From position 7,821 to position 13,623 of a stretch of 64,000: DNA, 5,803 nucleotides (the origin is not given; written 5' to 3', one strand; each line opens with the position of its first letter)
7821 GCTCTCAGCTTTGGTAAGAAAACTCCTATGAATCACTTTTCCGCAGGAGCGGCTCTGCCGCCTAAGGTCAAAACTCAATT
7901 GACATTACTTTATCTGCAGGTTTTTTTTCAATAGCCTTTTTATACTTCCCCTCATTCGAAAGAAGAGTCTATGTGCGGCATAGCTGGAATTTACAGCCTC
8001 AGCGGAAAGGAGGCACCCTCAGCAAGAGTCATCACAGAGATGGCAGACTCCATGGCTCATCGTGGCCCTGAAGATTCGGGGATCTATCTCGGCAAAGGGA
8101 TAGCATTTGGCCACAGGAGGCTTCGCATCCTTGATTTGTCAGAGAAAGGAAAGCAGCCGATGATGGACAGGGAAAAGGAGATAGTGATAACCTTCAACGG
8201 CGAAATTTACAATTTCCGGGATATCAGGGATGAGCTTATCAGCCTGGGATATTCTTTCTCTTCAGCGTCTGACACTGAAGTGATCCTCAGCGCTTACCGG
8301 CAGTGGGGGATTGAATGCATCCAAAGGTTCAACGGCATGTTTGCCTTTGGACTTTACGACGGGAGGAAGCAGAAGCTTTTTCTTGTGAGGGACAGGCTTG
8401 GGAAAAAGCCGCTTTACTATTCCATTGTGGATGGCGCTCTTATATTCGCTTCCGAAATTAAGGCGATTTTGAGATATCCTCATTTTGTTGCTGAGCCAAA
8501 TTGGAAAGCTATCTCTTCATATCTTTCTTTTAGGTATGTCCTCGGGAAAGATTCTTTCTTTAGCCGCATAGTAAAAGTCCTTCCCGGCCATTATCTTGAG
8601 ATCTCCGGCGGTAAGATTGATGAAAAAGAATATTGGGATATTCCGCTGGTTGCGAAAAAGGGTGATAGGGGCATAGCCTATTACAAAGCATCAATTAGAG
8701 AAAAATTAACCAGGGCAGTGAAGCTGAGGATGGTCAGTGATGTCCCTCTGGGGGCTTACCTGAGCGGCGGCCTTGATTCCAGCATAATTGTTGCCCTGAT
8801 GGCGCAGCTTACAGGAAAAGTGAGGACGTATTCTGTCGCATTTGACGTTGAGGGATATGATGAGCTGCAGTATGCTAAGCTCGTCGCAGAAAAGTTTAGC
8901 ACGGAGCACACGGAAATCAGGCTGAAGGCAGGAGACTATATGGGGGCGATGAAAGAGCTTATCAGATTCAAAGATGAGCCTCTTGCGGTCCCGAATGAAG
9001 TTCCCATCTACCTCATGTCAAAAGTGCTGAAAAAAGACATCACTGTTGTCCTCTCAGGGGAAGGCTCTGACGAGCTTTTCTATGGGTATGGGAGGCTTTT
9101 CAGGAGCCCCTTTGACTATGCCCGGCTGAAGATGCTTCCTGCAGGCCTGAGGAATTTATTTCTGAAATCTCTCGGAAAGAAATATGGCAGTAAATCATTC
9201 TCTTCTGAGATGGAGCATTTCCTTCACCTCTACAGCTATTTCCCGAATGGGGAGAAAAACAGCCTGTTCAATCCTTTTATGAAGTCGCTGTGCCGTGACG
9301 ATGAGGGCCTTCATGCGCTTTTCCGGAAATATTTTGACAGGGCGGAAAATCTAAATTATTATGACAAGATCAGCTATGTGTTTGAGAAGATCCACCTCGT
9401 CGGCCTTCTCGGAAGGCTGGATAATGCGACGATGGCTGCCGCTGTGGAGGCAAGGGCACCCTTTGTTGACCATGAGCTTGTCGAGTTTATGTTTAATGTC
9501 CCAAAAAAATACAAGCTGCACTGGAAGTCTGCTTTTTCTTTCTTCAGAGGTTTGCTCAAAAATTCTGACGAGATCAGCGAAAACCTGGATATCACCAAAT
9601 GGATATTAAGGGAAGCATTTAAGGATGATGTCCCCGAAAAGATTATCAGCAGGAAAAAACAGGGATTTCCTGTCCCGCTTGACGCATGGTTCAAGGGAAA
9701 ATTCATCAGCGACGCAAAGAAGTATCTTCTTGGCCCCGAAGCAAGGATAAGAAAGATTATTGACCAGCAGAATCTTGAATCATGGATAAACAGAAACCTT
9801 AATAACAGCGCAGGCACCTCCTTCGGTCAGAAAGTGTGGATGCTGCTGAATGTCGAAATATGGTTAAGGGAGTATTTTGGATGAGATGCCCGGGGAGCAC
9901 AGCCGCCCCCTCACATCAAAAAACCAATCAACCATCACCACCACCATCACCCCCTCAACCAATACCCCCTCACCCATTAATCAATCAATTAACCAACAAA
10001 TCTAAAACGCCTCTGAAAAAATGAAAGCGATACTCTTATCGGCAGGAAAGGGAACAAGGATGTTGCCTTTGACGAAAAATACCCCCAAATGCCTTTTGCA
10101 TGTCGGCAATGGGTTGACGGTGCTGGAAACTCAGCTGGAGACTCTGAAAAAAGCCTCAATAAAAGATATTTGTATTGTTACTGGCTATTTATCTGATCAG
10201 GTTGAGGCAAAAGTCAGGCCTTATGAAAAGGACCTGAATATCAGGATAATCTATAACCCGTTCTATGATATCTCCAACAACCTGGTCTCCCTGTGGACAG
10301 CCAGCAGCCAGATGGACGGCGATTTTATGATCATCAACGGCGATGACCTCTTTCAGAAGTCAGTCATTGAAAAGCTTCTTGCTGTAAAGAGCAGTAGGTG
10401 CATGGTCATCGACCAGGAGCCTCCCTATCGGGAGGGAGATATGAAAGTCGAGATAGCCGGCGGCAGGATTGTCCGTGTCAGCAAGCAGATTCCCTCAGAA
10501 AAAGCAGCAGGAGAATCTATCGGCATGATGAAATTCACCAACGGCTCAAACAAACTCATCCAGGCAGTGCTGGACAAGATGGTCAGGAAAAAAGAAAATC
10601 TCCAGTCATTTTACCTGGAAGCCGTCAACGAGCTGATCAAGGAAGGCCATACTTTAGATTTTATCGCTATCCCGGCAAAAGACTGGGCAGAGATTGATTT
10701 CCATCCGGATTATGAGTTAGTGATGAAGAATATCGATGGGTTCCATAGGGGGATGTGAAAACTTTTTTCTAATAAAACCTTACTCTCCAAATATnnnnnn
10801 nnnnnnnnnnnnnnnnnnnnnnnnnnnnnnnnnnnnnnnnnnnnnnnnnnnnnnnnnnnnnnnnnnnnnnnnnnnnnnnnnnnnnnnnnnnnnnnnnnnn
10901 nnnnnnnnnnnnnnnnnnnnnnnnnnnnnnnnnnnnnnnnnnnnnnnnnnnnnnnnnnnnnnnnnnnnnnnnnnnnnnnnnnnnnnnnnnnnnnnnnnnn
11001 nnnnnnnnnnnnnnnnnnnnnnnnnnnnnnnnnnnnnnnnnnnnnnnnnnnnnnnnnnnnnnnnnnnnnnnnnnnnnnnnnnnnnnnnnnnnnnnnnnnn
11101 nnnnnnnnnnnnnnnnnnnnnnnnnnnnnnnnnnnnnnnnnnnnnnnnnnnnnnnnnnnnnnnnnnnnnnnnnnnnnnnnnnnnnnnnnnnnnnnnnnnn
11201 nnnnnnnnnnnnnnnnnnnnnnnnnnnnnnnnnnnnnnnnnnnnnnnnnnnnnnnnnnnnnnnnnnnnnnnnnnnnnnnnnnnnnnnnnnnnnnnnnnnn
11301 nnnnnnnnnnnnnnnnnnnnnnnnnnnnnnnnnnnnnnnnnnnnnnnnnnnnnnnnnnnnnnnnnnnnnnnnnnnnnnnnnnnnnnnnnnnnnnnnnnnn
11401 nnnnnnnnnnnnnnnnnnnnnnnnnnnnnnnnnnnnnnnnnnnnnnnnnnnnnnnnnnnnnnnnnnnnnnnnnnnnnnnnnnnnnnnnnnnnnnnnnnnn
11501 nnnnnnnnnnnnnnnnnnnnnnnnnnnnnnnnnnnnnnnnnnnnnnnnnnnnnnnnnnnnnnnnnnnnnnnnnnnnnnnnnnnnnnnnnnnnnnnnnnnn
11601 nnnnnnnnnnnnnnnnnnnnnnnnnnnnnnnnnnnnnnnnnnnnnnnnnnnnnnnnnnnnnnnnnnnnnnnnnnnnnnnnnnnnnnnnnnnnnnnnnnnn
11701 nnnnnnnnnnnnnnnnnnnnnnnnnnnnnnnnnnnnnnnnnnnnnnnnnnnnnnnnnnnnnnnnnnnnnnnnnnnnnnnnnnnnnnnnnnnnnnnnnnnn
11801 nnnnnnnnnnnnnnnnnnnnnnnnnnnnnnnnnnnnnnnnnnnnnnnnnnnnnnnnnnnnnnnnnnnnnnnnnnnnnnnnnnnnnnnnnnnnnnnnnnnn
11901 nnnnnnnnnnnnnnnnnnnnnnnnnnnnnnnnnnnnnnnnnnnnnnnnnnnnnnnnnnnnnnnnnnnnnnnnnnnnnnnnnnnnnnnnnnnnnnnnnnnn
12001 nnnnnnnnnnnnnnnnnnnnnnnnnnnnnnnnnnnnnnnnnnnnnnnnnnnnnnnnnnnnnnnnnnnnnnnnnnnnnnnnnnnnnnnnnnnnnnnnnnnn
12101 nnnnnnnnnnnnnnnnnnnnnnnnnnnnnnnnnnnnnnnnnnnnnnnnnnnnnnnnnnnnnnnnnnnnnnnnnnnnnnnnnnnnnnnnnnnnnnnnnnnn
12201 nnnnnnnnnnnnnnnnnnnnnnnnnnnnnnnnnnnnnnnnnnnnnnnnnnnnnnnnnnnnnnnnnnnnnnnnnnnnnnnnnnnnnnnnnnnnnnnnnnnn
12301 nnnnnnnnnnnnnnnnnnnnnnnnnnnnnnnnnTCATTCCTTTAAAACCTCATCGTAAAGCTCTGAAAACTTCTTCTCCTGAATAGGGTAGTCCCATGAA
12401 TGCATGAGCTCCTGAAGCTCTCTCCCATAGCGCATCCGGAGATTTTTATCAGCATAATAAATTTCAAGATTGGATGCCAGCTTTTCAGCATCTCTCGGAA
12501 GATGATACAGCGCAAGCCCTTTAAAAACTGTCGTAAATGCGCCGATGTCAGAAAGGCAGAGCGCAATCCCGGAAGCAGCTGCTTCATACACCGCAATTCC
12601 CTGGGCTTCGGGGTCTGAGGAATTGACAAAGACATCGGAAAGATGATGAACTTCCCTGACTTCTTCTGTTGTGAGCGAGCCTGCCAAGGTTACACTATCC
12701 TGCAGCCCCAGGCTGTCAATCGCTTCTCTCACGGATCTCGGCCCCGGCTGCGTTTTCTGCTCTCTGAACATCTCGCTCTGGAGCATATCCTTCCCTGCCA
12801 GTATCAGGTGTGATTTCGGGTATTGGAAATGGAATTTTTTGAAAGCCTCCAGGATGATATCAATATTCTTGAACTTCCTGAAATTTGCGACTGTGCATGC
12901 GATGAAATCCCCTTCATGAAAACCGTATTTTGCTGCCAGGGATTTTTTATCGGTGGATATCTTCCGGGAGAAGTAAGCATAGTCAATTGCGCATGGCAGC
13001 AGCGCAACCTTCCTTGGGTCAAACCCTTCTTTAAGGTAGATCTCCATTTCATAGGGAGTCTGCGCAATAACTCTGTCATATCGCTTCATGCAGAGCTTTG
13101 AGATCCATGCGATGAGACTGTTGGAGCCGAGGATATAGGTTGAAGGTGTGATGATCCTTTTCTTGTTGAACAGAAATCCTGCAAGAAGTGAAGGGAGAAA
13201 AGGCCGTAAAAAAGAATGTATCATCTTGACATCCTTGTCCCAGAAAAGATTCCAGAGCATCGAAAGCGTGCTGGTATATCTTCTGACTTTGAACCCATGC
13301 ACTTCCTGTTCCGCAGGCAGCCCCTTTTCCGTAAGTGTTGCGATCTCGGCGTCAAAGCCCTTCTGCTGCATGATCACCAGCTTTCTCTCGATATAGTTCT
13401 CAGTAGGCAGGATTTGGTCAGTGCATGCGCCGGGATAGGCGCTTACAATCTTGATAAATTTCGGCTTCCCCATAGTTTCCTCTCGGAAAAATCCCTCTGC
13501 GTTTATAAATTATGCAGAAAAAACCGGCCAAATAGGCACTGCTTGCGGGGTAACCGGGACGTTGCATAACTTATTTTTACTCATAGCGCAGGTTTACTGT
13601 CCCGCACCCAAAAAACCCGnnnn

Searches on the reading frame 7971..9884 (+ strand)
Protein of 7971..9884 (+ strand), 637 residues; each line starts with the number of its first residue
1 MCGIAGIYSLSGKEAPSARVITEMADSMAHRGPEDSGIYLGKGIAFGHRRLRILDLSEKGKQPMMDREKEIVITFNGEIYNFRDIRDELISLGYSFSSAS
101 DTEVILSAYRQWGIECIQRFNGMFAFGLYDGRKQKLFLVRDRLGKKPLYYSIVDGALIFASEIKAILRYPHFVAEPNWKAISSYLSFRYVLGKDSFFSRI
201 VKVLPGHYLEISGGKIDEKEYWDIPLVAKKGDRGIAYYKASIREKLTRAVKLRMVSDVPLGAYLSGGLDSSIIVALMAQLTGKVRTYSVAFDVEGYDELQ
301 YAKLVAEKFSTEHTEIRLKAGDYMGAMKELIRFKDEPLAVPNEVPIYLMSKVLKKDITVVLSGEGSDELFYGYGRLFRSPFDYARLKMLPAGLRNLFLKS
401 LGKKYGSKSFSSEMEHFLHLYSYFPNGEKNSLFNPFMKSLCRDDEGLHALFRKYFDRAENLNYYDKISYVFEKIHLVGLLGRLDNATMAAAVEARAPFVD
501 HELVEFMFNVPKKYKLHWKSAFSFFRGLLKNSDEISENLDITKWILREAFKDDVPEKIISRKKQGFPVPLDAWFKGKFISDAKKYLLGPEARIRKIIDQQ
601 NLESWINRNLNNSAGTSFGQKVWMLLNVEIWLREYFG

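Call 8: search_protein_families(library=pfam, proteins=[window:7971-9884:+], max_evalue=0.001)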
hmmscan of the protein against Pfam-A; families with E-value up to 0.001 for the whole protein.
window:7971-9884:+ (637 aa): 6 families
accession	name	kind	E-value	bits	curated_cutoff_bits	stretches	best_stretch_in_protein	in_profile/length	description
PF00733.27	Asn_synthase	-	3.2e-85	287.3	21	1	242-633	2-354/354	Asparagine synthase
PF13537.11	GATase_7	-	1.2e-46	158.1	25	1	48-167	1-122/123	Glutamine amidotransferase domain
PF13522.11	GATase_6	-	1.1e-44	152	27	1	33-162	1-130/130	Glutamine amidotransferase domain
PF12481.13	DUF3700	-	2.2e-05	24.5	27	1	100-166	102-176/228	Aluminium induced protein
PF02540.23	NAD_synthase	-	3.7e-05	23.4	21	1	243-374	6-138/242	NAD synthase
PF06508.19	QueC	-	0.00033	20.6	22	1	264-320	6-62/210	Queuosine biosynthesis protein QueC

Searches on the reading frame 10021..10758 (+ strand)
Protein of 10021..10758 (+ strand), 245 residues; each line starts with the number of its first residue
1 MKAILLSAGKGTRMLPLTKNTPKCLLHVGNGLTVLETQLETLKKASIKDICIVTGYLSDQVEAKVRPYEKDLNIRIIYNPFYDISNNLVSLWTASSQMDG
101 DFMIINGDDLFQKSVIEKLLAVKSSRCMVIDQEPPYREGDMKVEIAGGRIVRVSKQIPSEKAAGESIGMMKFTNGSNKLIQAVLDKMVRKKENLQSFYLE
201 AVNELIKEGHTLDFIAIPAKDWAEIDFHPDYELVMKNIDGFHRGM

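Call 8: search_protein_families(library=pfam, proteins=[window:10021-10758:+], max_evalue=0.001)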
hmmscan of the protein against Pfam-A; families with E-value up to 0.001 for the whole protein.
window:10021-10758:+ (245 aa): 2 families
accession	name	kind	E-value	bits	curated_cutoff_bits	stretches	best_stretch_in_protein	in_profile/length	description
PF00483.29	NTP_transferase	-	4.2e-15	56.4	21.2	1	2-213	1-217/245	Nucleotidyl transferase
PF12804.13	NTP_transf_3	-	8.8e-12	45.9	27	1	3-127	1-116/160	MobA-like NTP transferase domain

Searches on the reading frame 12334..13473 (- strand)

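Call 9: search_protein_families(library=pfam, proteins=[window:12334-13473:-], max_evalue=0.001)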
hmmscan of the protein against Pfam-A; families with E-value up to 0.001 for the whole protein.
window:12334-13473:- (379 aa): 4 families
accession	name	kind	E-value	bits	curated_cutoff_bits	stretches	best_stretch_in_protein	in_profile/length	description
PF00534.26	Glycos_transf_1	-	2.8e-21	76.3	26.4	1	176-351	2-167/172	Glycosyl transferases group 1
PF13692.12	Glyco_trans_1_4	-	2.5e-14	54.2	27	1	192-338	4-138/142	Glycosyl transferases group 1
PF13439.12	Glyco_transf_4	-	1e-06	29.3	28.5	1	35-165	15-168/170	Glycosyltransferase Family 4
PF13579.12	Glyco_trans_4_4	-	8.3e-05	23.4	29.7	1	27-161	6-157/158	Glycosyl transferase 4-like domain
